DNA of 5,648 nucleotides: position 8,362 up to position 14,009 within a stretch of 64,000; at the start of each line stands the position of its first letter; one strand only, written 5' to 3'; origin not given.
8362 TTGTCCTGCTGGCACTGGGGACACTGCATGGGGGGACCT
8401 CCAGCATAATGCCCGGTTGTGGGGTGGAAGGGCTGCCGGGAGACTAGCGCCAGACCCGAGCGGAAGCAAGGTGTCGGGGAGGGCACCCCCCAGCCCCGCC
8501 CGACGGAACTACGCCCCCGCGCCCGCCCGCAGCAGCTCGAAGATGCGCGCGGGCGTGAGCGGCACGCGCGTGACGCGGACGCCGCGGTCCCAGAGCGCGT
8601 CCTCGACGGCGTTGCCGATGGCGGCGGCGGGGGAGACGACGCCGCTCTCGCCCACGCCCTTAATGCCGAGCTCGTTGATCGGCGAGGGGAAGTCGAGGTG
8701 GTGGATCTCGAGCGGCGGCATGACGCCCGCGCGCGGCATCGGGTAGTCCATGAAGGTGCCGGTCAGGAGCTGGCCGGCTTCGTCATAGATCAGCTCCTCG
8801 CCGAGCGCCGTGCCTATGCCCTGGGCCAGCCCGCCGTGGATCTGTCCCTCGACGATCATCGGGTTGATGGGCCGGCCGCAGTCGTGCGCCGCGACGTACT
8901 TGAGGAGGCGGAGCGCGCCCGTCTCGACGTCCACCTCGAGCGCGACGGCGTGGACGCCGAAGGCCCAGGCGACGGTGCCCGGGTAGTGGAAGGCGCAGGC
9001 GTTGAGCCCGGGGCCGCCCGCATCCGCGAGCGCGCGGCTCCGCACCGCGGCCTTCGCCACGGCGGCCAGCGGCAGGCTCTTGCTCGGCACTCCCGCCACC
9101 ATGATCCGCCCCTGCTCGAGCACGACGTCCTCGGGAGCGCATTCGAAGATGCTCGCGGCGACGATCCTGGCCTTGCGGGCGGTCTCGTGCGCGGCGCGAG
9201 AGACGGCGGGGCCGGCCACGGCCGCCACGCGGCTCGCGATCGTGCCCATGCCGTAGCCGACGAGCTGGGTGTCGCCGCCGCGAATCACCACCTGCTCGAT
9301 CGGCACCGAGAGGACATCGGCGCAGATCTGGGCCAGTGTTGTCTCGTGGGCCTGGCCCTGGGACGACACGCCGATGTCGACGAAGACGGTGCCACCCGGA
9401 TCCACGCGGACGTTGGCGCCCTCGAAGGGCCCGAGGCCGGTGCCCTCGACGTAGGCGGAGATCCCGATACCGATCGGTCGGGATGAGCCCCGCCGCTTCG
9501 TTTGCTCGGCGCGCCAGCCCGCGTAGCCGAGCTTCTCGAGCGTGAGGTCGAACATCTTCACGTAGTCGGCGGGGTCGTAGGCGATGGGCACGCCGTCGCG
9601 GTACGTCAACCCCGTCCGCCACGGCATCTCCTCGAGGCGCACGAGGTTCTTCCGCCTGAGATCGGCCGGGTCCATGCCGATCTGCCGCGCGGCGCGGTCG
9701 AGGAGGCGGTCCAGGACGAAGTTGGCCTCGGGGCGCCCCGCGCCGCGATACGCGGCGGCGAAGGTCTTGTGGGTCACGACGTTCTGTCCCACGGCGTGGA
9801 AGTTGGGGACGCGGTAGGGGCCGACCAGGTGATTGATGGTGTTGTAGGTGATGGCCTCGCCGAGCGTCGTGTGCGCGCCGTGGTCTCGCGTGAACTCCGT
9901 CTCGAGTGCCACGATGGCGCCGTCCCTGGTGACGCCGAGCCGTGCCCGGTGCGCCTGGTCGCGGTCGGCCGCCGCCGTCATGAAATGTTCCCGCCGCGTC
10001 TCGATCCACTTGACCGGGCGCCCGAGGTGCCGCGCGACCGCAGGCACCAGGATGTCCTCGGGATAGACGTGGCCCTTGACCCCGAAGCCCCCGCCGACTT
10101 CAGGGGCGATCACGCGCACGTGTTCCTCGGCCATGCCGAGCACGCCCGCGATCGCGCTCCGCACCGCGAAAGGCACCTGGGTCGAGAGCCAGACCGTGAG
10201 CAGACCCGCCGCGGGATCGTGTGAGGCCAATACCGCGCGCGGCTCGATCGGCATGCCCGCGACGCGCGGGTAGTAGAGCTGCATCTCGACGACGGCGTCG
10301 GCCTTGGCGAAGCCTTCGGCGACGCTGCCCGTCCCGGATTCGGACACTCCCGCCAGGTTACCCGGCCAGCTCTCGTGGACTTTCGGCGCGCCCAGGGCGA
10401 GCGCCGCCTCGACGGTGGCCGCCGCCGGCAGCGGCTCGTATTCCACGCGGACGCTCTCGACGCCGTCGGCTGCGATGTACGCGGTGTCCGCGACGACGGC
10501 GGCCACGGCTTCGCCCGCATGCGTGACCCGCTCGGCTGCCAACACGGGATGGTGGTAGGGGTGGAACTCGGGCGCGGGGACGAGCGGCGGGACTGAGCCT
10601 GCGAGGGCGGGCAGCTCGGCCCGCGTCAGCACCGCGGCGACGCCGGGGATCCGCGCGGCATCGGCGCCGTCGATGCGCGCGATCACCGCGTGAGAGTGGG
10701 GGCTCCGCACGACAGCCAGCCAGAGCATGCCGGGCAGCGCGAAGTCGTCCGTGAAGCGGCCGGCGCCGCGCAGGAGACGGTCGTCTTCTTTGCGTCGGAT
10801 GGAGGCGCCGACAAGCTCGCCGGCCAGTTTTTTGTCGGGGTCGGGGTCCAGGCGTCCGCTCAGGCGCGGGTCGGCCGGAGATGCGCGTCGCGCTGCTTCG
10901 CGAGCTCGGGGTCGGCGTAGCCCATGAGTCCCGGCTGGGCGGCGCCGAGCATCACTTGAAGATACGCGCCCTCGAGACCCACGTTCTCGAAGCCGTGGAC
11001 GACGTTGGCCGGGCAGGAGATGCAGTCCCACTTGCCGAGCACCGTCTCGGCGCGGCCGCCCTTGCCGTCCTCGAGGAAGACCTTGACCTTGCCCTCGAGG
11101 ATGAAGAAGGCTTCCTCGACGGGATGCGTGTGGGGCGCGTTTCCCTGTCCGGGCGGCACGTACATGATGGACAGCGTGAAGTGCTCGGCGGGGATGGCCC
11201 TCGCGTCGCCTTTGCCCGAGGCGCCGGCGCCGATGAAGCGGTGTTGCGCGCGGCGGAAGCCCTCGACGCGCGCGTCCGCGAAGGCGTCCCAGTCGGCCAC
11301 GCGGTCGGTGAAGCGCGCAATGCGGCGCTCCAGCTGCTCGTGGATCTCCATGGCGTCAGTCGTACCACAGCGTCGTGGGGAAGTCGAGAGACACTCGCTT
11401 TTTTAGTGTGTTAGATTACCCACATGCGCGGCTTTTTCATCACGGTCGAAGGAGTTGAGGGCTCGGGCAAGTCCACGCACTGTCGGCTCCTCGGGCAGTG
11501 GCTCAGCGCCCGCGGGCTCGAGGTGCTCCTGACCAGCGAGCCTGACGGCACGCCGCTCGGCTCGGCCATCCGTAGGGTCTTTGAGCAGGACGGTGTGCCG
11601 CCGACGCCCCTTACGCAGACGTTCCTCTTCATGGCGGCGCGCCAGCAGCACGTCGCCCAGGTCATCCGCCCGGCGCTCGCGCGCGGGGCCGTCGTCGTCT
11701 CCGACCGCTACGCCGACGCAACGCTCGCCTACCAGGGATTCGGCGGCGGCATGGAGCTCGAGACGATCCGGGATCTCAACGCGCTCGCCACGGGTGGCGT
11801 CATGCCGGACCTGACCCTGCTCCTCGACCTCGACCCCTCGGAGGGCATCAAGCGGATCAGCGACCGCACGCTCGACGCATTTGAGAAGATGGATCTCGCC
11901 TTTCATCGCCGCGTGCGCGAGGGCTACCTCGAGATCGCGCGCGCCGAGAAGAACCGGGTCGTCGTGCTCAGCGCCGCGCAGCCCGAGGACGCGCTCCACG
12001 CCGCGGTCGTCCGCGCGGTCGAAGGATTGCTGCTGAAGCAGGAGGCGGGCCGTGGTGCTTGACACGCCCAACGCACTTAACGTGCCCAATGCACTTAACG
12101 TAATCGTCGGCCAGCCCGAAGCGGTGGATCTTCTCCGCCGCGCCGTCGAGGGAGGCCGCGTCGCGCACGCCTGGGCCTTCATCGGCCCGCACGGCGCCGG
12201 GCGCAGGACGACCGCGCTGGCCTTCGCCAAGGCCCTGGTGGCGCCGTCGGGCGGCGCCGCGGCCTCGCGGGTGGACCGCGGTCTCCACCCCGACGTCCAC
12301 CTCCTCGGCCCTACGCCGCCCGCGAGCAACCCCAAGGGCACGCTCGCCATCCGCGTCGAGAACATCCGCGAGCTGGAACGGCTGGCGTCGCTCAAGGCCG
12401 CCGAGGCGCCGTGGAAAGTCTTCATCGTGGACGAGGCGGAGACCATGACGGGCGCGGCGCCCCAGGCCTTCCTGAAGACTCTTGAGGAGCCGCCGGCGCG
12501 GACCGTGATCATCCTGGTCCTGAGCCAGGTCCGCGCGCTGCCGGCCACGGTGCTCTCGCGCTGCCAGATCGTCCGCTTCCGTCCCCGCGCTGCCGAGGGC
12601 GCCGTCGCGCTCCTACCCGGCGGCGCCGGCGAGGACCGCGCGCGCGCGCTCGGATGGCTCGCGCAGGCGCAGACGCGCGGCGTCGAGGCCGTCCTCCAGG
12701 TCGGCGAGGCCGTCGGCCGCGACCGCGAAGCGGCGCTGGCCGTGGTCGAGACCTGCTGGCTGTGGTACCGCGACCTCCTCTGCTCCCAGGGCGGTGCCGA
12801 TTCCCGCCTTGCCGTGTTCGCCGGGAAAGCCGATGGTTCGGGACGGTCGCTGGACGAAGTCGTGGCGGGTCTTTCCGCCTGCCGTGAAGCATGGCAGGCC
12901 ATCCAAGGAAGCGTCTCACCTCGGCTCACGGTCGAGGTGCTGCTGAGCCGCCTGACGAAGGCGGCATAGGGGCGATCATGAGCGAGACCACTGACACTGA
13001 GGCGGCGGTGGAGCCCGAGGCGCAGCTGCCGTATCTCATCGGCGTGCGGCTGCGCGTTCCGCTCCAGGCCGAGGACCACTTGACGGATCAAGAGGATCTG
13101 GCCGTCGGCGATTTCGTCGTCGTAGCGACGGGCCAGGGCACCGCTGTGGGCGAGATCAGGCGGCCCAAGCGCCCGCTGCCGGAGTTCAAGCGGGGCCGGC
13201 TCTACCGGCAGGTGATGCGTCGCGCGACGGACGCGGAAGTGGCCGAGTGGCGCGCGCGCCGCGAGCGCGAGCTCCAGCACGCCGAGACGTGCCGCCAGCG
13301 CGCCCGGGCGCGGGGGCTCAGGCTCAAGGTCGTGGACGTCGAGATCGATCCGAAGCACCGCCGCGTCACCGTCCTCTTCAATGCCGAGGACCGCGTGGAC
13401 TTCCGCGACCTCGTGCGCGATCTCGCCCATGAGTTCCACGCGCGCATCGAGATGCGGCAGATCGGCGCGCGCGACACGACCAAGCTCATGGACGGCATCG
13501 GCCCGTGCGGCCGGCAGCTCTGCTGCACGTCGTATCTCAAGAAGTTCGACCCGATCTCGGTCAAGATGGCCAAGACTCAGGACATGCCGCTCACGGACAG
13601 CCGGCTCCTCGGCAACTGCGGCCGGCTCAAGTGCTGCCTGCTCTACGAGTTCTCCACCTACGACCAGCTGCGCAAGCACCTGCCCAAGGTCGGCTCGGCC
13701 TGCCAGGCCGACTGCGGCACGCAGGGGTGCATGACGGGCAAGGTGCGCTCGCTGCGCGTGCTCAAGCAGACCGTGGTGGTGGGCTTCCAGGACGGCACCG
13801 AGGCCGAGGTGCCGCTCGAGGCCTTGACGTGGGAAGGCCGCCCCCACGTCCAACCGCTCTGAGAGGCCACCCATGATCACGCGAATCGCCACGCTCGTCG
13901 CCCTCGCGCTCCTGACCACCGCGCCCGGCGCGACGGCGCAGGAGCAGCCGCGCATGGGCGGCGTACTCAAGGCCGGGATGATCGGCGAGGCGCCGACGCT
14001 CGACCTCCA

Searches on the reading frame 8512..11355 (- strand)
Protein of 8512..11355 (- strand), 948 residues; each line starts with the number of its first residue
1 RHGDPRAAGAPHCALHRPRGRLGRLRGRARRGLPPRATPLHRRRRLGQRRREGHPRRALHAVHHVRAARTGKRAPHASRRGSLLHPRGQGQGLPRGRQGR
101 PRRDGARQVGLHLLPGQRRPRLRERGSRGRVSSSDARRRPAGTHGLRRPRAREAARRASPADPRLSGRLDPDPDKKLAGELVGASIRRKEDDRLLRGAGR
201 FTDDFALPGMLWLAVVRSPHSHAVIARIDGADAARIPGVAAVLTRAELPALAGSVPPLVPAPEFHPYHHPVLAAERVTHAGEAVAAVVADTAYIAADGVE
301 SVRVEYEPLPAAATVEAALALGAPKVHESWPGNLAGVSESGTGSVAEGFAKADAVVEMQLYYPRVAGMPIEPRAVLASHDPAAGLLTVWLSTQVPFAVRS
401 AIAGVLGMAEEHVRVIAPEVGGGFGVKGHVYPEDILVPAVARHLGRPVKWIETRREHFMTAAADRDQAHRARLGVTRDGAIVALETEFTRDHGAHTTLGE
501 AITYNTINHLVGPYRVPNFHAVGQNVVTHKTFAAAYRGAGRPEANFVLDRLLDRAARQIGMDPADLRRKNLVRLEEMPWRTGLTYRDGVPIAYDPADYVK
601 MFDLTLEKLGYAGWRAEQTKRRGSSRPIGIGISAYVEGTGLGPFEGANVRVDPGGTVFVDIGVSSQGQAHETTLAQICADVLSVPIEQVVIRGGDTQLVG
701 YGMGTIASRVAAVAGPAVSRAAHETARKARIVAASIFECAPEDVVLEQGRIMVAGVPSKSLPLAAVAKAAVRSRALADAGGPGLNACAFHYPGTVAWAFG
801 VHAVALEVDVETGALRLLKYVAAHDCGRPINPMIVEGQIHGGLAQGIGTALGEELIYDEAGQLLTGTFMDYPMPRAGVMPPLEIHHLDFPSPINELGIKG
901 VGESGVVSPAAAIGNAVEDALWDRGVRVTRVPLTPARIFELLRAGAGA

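Call 52: search_protein_families(library=pfam, proteins=[window:8512-11355:-], max_evalue=0.00001)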
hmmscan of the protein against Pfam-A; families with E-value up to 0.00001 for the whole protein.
window:8512-11355:- (948 aa): 3 families
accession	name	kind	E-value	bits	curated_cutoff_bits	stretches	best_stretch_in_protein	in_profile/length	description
PF02738.23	MoCoBD_1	-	8.4e-80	267.8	27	1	326-571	1-244/244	Molybdopterin cofactor-binding domain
PF20256.3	MoCoBD_2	-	1.5e-79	267.9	27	1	606-880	3-283/283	Molybdopterin cofactor-binding domain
PF01315.27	Ald_Xan_dh_C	-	1.8e-25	89.8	31.3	1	197-310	2-110/110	Aldehyde oxidase and xanthine dehydrogenase, a/b hammerhead domain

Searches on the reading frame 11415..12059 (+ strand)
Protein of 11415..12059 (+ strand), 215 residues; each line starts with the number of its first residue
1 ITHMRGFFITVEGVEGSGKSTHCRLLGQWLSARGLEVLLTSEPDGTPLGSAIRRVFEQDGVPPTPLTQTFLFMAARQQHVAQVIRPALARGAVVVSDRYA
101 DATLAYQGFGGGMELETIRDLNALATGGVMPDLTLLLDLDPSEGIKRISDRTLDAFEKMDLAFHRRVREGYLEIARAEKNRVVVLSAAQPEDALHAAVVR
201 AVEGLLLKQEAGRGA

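Call 52: search_protein_families(library=pfam, proteins=[window:11415-12059:+], max_evalue=0.00001)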
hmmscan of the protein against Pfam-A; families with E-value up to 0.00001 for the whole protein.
window:11415-12059:+ (215 aa): 1 family
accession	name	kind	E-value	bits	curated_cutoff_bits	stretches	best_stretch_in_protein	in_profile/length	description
PF02223.23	Thymidylate_kin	-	5.6e-52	176.6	27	1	11-197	1-184/185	Thymidylate kinase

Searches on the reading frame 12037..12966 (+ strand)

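Call 52: search_protein_families(library=pfam, proteins=[window:12037-12966:+], max_evalue=0.00001)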
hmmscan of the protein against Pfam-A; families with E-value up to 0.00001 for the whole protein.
window:12037-12966:+ (310 aa): 1 family
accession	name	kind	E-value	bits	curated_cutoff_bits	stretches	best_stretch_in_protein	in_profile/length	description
PF13177.12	DNA_pol3_delta2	-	3e-35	122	27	1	25-183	1-159/161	DNA polymerase III, delta subunit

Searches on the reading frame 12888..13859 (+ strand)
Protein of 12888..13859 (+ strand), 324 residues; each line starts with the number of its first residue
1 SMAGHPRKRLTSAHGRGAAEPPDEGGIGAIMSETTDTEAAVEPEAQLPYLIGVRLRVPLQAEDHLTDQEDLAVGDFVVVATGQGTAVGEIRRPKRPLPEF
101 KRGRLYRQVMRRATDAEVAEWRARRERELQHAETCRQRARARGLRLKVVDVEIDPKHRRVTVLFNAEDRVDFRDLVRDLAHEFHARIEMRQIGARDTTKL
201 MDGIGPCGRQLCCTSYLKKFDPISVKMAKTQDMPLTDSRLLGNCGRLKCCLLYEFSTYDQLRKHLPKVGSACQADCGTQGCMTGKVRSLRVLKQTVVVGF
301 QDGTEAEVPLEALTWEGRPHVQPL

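Call 52: search_protein_families(library=pfam, proteins=[window:12888-13859:+], max_evalue=0.00001)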
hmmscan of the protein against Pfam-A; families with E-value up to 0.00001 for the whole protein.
window:12888-13859:+ (324 aa): 1 family
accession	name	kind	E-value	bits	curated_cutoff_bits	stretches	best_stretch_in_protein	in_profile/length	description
PF04468.17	PSP1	-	1.3e-25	90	27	1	108-192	2-86/86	PSP1 C-terminal conserved region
